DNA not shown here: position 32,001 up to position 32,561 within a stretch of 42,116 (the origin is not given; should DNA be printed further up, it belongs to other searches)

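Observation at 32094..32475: GIY-YIG nuclease gene nested in a duplicated tRNA-Glu 5' segment, with its stop codon inside the tRNA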

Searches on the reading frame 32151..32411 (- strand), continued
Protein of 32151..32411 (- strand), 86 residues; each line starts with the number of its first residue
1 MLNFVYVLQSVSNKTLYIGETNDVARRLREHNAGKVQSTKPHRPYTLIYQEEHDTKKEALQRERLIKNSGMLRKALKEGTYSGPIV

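Call 74: search_dna_similar(query=window:32151-32411:-, collection=phages, mode=protein, max_evalue=0.001, max_rows=15)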
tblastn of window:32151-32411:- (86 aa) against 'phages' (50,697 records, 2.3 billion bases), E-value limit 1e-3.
Records with a match: 15; places in all: 15; records where one place covers at least 80% of the query: 1.
Best place of each record, by identity: <60% 15.
By first word of the organism name: Rhizobium 10; Staphylococcus 2; Bacteriophage 1; Ralstonia 1; uncultured 1.
By host as written in the record: Staphylococcus aureus 2; - 2; Rhizobium phaseoli INC1-2 2; Rhizobium sp. N941 2; Ralstonia solanacearum 1; R. phaseoli INC 1-2 1; R. phaseoli S20 1; R. etli NXC12 1; and 3 more.
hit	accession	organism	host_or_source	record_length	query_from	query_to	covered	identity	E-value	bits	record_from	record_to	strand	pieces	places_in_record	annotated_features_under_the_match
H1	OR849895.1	Staphylococcus phage SA 1298 Kay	Staphylococcus aureus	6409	3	67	76%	45.5%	3e-8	54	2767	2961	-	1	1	record has no annotation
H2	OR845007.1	Staphylococcus phage SA 1306 Kay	Staphylococcus aureus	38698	3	67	76%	45.5%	3e-8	54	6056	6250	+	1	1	record has no annotation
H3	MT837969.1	Bacteriophage sp.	human fecal samples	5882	1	67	78%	42.0%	1e-9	58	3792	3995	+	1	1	record has no annotation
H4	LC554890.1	Ralstonia phage RP13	Ralstonia solanacearum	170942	5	78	86%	37.3%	8e-4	42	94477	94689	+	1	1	none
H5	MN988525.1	Rhizobium phage RHph_Y65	Rhizobium phaseoli INC1-2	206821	5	67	73%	40.6%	8e-6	47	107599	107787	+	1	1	GIY-YIG nuclease family protein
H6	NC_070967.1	Rhizobium phage RHph_Y65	Rhizobium phaseoli INC1-2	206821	5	67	73%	40.6%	8e-6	47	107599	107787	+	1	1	GIY-YIG nuclease family protein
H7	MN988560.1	Rhizobium phage RHph_TM21B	R. phaseoli INC 1-2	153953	5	67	73%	39.1%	8e-6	47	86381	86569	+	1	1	GIY-YIG nuclease family protein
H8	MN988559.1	Rhizobium phage RHph_TM39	R. phaseoli S20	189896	5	67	73%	39.1%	8e-6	47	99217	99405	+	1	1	GIY-YIG nuclease family protein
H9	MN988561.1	Rhizobium phage RHph_TM61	R. etli NXC12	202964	5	67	73%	39.1%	8e-6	47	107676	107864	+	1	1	GIY-YIG nuclease family protein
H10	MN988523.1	Rhizobium phage RHph_TM2_3B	Rhizobium phaseoli T2_3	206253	5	67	73%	39.1%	8e-6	47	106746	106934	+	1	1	GIY-YIG nuclease family protein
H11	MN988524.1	Rhizobium phage RHph_TM3_3_6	Rhizobium phaseoli T3_6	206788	5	67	73%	39.1%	8e-6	47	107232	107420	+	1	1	GIY-YIG nuclease family protein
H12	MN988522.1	Rhizobium phage RHph_TM40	Rhizobium leg. CIAT894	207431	5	67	73%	39.1%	8e-6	47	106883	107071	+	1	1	GIY-YIG nuclease family protein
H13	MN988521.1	Rhizobium phage RHph_TM30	Rhizobium sp. N941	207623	5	67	73%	39.1%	8e-6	47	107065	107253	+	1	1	GIY-YIG nuclease family protein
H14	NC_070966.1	Rhizobium phage RHph_TM30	Rhizobium sp. N941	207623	5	67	73%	39.1%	8e-6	47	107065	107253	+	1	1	GIY-YIG nuclease family protein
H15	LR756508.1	uncultured phage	metagenomic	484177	5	68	74%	35.4%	6e-5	45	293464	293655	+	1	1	record has no annotation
